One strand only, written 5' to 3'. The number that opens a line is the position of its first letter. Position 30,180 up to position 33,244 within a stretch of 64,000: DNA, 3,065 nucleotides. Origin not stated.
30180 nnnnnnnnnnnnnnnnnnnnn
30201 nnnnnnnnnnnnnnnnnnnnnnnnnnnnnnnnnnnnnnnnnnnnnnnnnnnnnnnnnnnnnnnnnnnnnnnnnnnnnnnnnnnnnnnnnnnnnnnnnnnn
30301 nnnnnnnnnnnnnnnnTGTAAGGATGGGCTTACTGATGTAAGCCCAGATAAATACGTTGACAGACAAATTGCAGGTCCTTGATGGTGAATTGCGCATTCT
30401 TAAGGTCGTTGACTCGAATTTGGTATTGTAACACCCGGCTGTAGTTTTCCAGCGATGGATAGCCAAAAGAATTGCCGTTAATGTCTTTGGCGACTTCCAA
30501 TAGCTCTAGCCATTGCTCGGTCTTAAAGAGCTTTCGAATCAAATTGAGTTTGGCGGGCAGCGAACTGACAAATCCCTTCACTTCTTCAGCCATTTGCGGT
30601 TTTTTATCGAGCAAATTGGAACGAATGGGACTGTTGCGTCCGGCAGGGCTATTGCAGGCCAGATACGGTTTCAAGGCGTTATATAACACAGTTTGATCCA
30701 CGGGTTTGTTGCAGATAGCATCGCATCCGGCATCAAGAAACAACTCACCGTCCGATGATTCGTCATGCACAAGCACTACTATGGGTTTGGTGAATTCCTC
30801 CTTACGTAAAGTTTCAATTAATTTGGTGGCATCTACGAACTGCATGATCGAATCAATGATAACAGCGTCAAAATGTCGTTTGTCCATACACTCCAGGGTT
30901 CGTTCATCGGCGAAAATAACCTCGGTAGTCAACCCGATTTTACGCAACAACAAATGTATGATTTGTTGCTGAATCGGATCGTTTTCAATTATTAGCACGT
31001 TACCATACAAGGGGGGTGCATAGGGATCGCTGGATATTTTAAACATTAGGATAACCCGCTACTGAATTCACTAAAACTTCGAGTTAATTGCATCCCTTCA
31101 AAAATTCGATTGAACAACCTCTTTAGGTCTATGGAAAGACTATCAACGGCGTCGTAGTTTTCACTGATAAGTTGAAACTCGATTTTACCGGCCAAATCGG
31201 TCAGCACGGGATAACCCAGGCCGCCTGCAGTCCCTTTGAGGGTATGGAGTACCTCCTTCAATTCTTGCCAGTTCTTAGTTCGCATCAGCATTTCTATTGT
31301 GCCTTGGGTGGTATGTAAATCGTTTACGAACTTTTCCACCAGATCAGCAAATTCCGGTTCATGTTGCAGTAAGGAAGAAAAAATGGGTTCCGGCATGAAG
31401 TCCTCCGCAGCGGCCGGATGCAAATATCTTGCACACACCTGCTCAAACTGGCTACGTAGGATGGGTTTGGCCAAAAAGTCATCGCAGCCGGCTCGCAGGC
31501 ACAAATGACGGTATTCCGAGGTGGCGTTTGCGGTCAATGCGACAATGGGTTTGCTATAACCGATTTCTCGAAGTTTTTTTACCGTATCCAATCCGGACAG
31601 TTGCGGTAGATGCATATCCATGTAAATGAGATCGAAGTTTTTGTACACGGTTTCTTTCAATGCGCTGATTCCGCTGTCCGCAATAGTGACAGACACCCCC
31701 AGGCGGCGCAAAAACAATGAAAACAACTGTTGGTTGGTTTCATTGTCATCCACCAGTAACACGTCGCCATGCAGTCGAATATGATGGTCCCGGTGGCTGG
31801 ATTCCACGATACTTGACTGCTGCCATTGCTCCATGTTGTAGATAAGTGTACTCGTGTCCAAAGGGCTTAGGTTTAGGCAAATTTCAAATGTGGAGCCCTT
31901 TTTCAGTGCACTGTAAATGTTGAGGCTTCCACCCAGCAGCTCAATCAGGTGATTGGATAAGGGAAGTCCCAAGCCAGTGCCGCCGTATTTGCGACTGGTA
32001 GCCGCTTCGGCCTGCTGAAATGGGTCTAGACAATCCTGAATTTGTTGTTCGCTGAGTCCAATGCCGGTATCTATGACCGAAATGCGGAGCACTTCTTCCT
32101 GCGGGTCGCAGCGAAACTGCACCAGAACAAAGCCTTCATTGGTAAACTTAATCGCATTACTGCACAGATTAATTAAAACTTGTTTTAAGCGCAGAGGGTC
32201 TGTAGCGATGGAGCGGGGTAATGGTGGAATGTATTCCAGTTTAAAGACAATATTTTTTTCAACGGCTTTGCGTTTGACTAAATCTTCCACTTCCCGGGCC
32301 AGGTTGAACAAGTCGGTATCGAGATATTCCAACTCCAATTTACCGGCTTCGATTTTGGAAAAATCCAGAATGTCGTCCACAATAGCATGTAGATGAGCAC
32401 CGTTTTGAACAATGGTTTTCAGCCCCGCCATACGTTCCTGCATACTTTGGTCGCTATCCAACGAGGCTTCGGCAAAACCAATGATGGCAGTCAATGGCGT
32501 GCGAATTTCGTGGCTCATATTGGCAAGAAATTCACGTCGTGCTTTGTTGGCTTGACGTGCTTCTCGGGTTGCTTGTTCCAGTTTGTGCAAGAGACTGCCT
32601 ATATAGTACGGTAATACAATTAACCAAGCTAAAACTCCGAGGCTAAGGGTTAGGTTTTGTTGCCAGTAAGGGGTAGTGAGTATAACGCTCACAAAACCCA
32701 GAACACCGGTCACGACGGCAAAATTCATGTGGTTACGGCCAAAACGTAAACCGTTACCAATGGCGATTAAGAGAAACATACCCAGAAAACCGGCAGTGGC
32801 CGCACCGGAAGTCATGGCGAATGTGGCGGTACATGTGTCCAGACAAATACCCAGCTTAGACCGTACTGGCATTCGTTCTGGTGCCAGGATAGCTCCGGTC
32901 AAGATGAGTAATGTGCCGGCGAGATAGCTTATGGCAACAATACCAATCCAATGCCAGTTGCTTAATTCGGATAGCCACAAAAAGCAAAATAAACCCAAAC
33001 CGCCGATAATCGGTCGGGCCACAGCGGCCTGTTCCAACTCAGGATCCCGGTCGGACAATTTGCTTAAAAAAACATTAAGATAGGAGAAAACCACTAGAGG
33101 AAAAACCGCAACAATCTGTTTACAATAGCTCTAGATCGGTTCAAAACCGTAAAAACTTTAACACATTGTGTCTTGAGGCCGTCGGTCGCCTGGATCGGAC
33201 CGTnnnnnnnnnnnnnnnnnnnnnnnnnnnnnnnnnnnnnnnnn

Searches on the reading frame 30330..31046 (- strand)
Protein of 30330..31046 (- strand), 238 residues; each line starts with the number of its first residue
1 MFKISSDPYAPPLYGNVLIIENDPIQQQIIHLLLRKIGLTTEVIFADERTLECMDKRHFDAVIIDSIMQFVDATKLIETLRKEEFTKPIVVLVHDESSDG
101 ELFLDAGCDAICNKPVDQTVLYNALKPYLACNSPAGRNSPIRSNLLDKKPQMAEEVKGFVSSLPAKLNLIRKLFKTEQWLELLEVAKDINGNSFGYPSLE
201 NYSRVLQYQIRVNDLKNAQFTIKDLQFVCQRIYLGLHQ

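Call 51: search_protein_families(library=pfam, proteins=[window:30330-31046:-], max_evalue=0.00001)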
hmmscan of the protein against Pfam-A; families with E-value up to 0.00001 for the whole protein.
window:30330-31046:- (238 aa): 1 family
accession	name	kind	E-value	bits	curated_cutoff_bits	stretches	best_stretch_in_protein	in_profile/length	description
PF00072.30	Response_reg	-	2.3e-12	47.5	30.2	1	17-125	1-110/111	Response regulator receiver domain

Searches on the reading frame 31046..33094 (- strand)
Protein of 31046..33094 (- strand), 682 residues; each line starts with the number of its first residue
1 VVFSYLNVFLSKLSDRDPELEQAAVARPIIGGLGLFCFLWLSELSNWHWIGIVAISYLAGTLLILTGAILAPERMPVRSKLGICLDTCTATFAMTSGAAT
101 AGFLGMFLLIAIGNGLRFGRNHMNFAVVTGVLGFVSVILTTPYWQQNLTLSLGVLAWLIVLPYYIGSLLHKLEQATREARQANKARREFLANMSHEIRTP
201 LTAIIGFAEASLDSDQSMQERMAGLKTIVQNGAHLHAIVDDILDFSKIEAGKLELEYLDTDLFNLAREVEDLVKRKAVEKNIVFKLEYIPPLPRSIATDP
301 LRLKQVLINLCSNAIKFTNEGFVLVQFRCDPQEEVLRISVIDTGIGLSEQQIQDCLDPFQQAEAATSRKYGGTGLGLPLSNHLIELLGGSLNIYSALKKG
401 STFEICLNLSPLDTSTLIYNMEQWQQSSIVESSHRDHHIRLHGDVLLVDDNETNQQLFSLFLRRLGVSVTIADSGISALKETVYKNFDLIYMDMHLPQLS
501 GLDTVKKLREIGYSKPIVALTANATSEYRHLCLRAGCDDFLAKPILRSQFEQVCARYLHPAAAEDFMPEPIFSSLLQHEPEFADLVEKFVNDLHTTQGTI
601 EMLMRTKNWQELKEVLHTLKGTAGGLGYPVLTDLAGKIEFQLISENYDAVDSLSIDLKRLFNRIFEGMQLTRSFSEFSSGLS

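Call 51: search_protein_families(library=pfam, proteins=[window:31046-33094:-], max_evalue=0.00001)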
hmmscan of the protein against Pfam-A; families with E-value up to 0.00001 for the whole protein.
window:31046-33094:- (682 aa): 4 families
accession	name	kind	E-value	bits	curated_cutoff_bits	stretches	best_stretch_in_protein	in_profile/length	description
PF02518.31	HATPase_c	-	1.4e-24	87.1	26.4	1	299-409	2-109/111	Histidine kinase-, DNA gyrase B-, and HSP90-like ATPase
PF00072.30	Response_reg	-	4.5e-23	82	30.2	1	445-551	1-107/111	Response regulator receiver domain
PF00512.31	HisKA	-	1e-21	77.2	26.9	1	185-251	1-66/66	His Kinase A (phospho-acceptor) domain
PF01627.28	Hpt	-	1.4e-10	41.7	24.6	1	584-659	1-80/84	Hpt domain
